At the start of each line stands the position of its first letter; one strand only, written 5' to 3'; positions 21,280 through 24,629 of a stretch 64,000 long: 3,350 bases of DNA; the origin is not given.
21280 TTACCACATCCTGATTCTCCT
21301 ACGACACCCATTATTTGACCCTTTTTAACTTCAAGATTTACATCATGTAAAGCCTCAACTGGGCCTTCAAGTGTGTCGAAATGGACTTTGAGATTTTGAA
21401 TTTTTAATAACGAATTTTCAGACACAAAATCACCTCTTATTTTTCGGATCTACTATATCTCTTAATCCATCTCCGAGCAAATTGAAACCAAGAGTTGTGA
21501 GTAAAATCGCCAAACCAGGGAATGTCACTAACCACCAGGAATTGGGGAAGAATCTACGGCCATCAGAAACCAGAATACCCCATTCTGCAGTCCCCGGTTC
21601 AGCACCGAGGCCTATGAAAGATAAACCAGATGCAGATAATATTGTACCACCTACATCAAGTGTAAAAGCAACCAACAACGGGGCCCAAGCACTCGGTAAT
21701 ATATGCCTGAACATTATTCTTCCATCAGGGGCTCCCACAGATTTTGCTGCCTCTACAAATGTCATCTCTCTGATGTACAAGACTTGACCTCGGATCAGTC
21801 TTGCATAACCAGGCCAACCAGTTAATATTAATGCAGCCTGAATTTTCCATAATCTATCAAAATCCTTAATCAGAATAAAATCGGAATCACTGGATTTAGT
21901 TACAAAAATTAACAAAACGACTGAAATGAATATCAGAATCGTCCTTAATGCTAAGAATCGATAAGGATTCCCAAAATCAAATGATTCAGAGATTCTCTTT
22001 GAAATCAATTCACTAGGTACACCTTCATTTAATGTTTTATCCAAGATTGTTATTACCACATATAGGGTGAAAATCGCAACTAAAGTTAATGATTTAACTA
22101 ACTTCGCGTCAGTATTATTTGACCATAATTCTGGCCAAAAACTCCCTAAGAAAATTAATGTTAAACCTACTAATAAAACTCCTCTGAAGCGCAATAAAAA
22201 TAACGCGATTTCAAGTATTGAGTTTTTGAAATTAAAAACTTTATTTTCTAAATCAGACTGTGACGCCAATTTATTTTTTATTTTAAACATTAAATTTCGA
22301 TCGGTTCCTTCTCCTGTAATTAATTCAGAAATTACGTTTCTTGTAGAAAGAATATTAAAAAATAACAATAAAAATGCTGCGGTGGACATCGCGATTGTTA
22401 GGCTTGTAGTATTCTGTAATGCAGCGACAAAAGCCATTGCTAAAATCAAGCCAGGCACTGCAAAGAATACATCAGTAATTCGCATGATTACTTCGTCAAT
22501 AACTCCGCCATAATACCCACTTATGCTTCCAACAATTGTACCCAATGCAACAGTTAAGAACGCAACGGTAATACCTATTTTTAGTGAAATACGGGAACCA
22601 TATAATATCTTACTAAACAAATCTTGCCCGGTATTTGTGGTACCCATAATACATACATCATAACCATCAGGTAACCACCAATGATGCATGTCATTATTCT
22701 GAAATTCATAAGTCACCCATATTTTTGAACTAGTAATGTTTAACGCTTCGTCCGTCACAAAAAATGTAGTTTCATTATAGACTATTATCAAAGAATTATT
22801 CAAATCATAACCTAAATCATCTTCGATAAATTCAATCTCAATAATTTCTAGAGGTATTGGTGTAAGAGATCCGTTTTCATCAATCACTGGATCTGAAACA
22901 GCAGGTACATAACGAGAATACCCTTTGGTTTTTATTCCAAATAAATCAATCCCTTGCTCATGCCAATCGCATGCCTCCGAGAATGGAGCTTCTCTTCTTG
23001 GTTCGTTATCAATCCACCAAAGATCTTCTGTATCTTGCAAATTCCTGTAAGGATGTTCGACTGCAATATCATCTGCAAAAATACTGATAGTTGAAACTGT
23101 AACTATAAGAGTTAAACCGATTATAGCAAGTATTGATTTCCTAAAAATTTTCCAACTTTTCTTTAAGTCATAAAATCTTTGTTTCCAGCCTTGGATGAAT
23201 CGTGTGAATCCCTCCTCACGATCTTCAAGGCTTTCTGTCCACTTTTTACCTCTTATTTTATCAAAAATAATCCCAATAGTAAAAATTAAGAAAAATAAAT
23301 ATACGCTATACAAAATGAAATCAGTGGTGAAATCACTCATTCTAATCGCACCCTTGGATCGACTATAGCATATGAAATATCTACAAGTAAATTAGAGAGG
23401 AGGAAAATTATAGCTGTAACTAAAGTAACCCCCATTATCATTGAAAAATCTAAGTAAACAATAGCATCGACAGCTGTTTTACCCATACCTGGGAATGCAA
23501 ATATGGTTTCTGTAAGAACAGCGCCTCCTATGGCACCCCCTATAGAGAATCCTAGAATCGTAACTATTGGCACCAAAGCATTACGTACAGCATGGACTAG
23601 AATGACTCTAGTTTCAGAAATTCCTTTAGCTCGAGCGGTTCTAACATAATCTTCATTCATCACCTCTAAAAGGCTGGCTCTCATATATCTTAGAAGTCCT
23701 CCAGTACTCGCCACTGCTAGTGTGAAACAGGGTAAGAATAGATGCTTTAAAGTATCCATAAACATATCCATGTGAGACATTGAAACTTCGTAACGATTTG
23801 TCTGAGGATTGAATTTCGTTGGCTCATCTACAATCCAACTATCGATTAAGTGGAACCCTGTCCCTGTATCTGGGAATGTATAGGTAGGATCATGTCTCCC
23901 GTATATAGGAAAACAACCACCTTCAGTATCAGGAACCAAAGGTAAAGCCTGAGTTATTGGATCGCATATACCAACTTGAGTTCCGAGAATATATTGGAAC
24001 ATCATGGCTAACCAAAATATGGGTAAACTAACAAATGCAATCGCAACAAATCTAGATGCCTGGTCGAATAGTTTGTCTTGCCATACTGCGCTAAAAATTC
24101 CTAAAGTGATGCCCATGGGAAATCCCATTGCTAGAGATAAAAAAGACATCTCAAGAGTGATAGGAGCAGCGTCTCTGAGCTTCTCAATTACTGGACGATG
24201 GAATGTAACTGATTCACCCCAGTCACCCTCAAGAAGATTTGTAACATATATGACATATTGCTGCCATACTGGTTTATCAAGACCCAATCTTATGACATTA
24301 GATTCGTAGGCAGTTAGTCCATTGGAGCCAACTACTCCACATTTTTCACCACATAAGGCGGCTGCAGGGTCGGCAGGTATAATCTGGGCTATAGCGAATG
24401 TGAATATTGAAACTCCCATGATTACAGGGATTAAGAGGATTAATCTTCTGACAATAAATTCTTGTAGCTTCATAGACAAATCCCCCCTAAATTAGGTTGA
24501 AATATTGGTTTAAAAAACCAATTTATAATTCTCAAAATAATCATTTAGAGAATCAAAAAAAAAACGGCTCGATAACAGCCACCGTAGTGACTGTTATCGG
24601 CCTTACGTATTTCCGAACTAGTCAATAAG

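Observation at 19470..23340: Peptide ABC importer with membrane-like insertions inside one ATPase and one permease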

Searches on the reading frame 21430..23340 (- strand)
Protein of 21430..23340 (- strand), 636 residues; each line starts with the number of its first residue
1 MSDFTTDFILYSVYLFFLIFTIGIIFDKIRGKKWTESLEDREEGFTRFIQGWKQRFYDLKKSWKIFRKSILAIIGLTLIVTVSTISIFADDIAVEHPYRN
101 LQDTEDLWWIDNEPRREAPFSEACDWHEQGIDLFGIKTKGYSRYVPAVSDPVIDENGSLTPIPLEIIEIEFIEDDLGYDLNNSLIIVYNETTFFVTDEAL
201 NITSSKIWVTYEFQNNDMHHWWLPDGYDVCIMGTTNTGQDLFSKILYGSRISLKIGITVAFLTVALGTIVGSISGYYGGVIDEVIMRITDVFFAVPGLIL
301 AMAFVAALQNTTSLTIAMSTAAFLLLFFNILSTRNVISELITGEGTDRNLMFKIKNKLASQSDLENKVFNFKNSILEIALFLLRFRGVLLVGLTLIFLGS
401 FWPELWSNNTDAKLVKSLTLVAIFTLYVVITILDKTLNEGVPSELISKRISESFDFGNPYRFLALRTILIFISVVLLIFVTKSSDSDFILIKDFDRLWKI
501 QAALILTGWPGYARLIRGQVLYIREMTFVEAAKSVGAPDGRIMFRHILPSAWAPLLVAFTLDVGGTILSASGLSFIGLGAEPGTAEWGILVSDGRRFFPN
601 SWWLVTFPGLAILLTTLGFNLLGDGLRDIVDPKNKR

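Call 3: search_protein_families(library=pfam, proteins=[window:21430-23340:-], max_evalue=0.01)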
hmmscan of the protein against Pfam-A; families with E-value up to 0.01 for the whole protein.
window:21430-23340:- (636 aa): 2 families
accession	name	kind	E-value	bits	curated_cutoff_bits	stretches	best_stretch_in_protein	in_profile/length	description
PF00528.27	BPD_transp_1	-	8.2e-28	97.8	26.4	2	471-635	33-183/184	Binding-protein-dependent transport system inner membrane component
PF12911.12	OppC_N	-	0.00087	19.6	23.9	1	60-98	4-39/53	N-terminal TM domain of oligopeptide transport permease C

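Call 9: search_solved_structures(query=window:21430-23340:-, max_evalue=0.00001, show_alignments=2)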
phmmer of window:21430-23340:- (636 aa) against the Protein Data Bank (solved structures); distinct sequences matched with E-value up to 0.00001: 5.
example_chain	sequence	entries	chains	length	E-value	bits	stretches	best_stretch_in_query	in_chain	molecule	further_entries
8z1v_B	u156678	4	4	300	2.9e-55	191.3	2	502-635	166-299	Dipeptide transport system permease protein DppC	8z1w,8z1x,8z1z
8z1y_B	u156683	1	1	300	5e-54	187.2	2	502-635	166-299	Dipeptide transport system permease protein DppC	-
8z21_B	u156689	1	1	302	4.5e-38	134.5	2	498-634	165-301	Oligopeptide transport system permease protein OppC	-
8j5q_C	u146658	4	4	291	5.5e-34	121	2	506-634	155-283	Putative peptide transport permease protein Rv1282c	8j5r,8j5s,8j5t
8wd9_C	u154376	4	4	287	1.7e-32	116.1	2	496-634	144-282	Probable dipeptide-transport integral membrane protein ABC transporter DppC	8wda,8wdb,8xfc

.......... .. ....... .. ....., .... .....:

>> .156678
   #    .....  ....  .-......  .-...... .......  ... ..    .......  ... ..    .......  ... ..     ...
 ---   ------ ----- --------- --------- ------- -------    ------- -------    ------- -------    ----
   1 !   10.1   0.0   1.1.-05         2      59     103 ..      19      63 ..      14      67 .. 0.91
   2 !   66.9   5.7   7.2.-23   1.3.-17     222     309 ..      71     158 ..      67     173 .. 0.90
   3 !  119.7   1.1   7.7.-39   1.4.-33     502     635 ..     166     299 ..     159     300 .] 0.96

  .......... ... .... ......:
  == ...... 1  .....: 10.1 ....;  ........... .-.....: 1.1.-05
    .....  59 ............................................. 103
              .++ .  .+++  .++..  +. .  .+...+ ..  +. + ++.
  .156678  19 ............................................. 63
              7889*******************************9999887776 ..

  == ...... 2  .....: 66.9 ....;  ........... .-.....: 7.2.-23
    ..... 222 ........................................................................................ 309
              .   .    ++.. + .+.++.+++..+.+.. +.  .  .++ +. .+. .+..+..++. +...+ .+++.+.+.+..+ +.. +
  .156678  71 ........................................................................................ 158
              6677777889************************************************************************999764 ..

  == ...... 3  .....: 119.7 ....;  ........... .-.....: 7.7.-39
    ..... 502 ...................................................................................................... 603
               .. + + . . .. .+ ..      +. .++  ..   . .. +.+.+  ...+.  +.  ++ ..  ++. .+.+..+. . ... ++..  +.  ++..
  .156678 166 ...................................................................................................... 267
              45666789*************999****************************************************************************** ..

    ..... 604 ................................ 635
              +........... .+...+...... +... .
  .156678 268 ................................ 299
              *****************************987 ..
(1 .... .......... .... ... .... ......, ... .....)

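Call 11: find_homologous_proteins(query=window:21430-23340:-, max_evalue=0.00001)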
Query window:21430-23340:- (636 aa): 583 proteins with E <= 0.00001 among 8000 candidates; the best 120 are listed.
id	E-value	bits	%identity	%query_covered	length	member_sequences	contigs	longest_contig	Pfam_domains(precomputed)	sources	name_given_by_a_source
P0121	0.0e+0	1398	98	100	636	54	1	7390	PF00528.28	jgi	jgi:ABC-type dipeptide/oligopeptide/nickel transport system permease subunit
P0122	0.0e+0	1264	88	100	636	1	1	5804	PF00528.28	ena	-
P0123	0.0e+0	1262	88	100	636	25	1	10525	PF00528.28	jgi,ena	jgi:ABC-type dipeptide/oligopeptide/nickel transport system permease subunit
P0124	0.0e+0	1261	88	100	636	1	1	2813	PF00528.28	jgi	jgi:ABC-type dipeptide/oligopeptide/nickel transport system permease subunit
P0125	0.0e+0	1260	88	100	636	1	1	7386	PF00528.28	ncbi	-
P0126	0.0e+0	1259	87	100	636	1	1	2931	PF00528.28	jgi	-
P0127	0.0e+0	1156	81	100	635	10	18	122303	PF00528.28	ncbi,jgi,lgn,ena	ncbi:MAG: ABC transporter permease [Candidatus Poseidoniales archaeon]|jgi:ABC-type dipeptide/oligop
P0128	0.0e+0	1147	81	100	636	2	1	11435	PF00528.28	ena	-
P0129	0.0e+0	1147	80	100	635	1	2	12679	PF00528.28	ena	-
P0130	0.0e+0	1102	77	100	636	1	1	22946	PF00528.28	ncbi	-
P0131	0.0e+0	1101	73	100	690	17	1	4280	PF00528.28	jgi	jgi:ABC-type dipeptide/oligopeptide/nickel transport system permease subunit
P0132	0.0e+0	1101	77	100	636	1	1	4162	PF00528.28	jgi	-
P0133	0.0e+0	1101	77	100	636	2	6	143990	PF00528.28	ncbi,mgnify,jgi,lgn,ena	mgnify:CR=1 FL=1|jgi:ABC-type dipeptide/oligopeptide/nickel transport system permease subunit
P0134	0.0e+0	1100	76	100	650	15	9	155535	PF00528.28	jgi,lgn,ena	jgi:ABC-type dipeptide/oligopeptide/nickel transport system permease subunit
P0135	0.0e+0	1085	71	100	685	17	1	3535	PF00528.28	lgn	-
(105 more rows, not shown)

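Call 31: predict_structure(alignment_id=A3)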
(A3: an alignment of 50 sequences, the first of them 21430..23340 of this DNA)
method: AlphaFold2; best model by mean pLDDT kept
length: 636 residues; sequences in the alignment: 50
mean_pLDDT: 66.5   pTM: 0.48
mean pLDDT of the five models: 66.5, 61.7, 58.3, 56.4, 55.0
residues with pLDDT >= 90: 0; 70-90: 267; 50-70: 294; < 50: 75
segments of 3 or more residues with pLDDT < 50: 94-116, 223-235, 520-526, 535-537, 541-548, 577-583, 634-636
pLDDT, mean of each block of 10 residues (from residue 1): 69 80 72 67 74 75 69 78 70 47 39 46 68 84 83 69 84 84 86 86 83 69 49 51 62 65 66 64 62 59 62 73 79 72 59 72 56 77 77 79 70 72 82 75 70 61 69 71 63 61 57 50 48 50 44 60 62 52 53 61 67 72 68 49
secondary structure, 60 per line:
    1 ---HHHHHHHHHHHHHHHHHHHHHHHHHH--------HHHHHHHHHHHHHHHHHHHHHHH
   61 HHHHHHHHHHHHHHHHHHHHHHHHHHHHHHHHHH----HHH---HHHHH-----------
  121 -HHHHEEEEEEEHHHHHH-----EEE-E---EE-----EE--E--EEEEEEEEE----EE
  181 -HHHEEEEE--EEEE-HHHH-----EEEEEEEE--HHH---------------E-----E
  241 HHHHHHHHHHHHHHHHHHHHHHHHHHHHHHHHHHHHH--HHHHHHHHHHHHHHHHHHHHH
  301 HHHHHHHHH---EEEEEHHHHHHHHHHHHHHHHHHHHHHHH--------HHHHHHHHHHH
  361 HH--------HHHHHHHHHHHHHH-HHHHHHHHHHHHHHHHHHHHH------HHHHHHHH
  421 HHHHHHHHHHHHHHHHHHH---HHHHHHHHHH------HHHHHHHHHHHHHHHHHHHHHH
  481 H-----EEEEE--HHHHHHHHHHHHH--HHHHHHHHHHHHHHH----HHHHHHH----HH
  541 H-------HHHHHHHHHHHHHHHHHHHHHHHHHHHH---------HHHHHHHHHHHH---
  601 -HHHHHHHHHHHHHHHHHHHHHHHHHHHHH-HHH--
elements in order: H4-29 H38-94 H105-109 H122-125 E126-132 H133-138 E144-146 E166-174 E185-189 E192-195 H197-200 E206-213 H241-277 H280-309 E313-317 H318-341 H350-362 H371-384 H386-406 H413-439 H443-452 H459-481 E487-491 H494-506 H509-523 H528-534 H549-576 H586-597 H602-630

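Call 53: fold_search(model_id=the predicted structure, library=pdb)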
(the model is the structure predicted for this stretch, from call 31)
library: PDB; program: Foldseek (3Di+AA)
matches with E <= 10: 390; with E <= 0.001: 4
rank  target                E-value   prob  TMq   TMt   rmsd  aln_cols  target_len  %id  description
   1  8z1z_B                4.4e-05  1.00  0.17  0.30  16.5       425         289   24  Cryo-EM structure of Escherichia coli DppAR383D+D436RBCDF in pre-catalytic state (released 2025-04-16)
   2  8j5q_C                1.0e-04  1.00  0.17  0.32  23.0       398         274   18  Cryo-EM structure of Mycobacterium tuberculosis OppABCD in the pre-translocation state (released 2024-04-03)
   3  8z1v_B                1.4e-04  1.00  0.18  0.34  19.2       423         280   24  Cryo-EM structure of Escherichia coli DppBCDF in the resting state (released 2025-01-29)
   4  8j5r_C                5.0e-04  1.00  0.16  0.31  25.3       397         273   18  Cryo-EM structure of Mycobacterium tuberculosis OppABCD in the resting state (released 2024-04-03)
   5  8j5s_C                1.4e-03  1.00  0.17  0.33  23.3       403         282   18  Cryo-EM structure of Mycobacterium tuberculosis OppABCD in the pre-catalytic intermediate state (released 2024-04-03)
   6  7ugx                  2.1e-03  0.30  0.08  0.10  29.3       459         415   15  Asp-bound GltPh RSMR mutant in IFS-B1 state (released 2023-03-29)
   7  7ugv                  2.2e-03  0.33  0.07  0.10  29.0       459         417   14  Asp-bound GltPh RSMR mutant in IFS-A2 state (released 2023-03-29)
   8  8j5t_C                2.9e-03  1.00  0.17  0.31  21.8       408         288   18  Cryo-EM structure of Mycobacterium tuberculosis OppABCD in the catalytic intermediate state (released 2024-04-03)
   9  6x15_A                3.4e-03  0.25  0.07  0.10  29.9       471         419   13  Inward-facing state of the glutamate transporter homologue GltPh in complex with L-aspartate and sodium ions (released 2020-11-18)
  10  8wdb_C                7.4e-03  1.00  0.16  0.31  20.4       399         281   17  Cryo-EM structure of the ATP-bound DppABCD complex (released 2024-09-18)
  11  7ug0                  7.4e-03  0.21  0.07  0.10  30.4       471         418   12  TBOA-bound GltPh RSMR mutant in IFS state (released 2023-03-29)
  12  4p3j_A                9.3e-03  0.30  0.09  0.12  29.3       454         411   15  Apo inward-facing state of the glutamate transporter homologue GltPh in alkali-free conditions (released 2014-06-04)
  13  6x14_A                1.1e-02  0.25  0.08  0.11  29.3       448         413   14  Inward-facing state of the glutamate transporter homologue GltPh in complex with TFB-TBOA (released 2020-11-18)
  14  4p19_B                1.3e-02  0.28  0.09  0.12  29.5       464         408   15  Closed, apo inward-facing state of the glutamate transporter homologue GltPh (released 2014-06-04)
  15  4x2s_A                1.5e-02  0.28  0.09  0.12  30.6       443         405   14  Crystal structure of 276S/M395R-GltPh in inward-facing conformation (released 2015-02-04)
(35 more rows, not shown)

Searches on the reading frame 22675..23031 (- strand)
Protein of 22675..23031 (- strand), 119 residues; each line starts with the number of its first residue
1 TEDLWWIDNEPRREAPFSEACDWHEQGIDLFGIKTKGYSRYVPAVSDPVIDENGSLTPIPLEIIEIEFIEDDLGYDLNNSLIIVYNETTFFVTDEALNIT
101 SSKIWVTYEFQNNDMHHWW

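Call 23: search_protein_families(library=pfam, proteins=[window:22675-23031:-], max_evalue=10)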
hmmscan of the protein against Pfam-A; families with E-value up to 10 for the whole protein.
window:22675-23031:- (119 aa): 1 family
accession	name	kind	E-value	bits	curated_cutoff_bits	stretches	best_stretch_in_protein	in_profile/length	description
PF11196.13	DUF2834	-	0.18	12.5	22.9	1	80-119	33-72/96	Protein of unknown function DUF2834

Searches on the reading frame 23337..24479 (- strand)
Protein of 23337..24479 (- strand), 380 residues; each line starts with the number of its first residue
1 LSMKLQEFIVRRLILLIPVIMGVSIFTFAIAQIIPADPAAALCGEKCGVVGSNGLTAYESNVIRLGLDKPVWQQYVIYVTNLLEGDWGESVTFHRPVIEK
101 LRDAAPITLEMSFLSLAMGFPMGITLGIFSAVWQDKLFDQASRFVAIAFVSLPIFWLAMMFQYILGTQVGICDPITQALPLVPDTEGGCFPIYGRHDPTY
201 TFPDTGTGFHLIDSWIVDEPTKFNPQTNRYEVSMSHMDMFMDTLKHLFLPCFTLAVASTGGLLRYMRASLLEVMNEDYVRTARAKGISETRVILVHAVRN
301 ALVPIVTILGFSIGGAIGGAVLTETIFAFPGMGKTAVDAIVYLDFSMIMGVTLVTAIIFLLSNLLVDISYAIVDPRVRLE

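Call 3: search_protein_families(library=pfam, proteins=[window:23337-24479:-], max_evalue=0.01)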
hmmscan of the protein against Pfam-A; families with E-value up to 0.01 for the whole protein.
window:23337-24479:- (380 aa): 2 families
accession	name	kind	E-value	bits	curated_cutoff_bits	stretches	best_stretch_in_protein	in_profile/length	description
PF00528.27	BPD_transp_1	-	4e-46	157.5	26.4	1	123-378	1-183/184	Binding-protein-dependent transport system inner membrane component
PF19300.4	BPD_transp_1_N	-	4.3e-12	46.7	23.8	1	7-86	3-76/114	Binding-prot-dependent transport system membrane comp, N-term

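Call 51: search_solved_structures(query=window:23337-24479:-, max_evalue=0.00001, show_alignments=1)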
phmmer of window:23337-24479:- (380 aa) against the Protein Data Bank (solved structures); distinct sequences matched with E-value up to 0.00001: 4.
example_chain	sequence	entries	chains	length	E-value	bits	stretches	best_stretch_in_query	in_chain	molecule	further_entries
8z1v_A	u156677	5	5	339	1.4e-65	224.9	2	239-378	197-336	Dipeptide transport system permease protein DppB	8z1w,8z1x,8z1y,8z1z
8wd9_B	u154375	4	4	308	1.1e-45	159.5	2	246-378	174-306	Probable dipeptide-transport integral membrane protein ABC transporter DppB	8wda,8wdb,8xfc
8j5q_B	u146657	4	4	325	4e-43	151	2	237-379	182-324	Putative peptide transport permease protein Rv1283c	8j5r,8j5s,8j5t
8z21_A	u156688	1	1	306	1e-33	120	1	243-378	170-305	Oligopeptide transport system permease protein OppB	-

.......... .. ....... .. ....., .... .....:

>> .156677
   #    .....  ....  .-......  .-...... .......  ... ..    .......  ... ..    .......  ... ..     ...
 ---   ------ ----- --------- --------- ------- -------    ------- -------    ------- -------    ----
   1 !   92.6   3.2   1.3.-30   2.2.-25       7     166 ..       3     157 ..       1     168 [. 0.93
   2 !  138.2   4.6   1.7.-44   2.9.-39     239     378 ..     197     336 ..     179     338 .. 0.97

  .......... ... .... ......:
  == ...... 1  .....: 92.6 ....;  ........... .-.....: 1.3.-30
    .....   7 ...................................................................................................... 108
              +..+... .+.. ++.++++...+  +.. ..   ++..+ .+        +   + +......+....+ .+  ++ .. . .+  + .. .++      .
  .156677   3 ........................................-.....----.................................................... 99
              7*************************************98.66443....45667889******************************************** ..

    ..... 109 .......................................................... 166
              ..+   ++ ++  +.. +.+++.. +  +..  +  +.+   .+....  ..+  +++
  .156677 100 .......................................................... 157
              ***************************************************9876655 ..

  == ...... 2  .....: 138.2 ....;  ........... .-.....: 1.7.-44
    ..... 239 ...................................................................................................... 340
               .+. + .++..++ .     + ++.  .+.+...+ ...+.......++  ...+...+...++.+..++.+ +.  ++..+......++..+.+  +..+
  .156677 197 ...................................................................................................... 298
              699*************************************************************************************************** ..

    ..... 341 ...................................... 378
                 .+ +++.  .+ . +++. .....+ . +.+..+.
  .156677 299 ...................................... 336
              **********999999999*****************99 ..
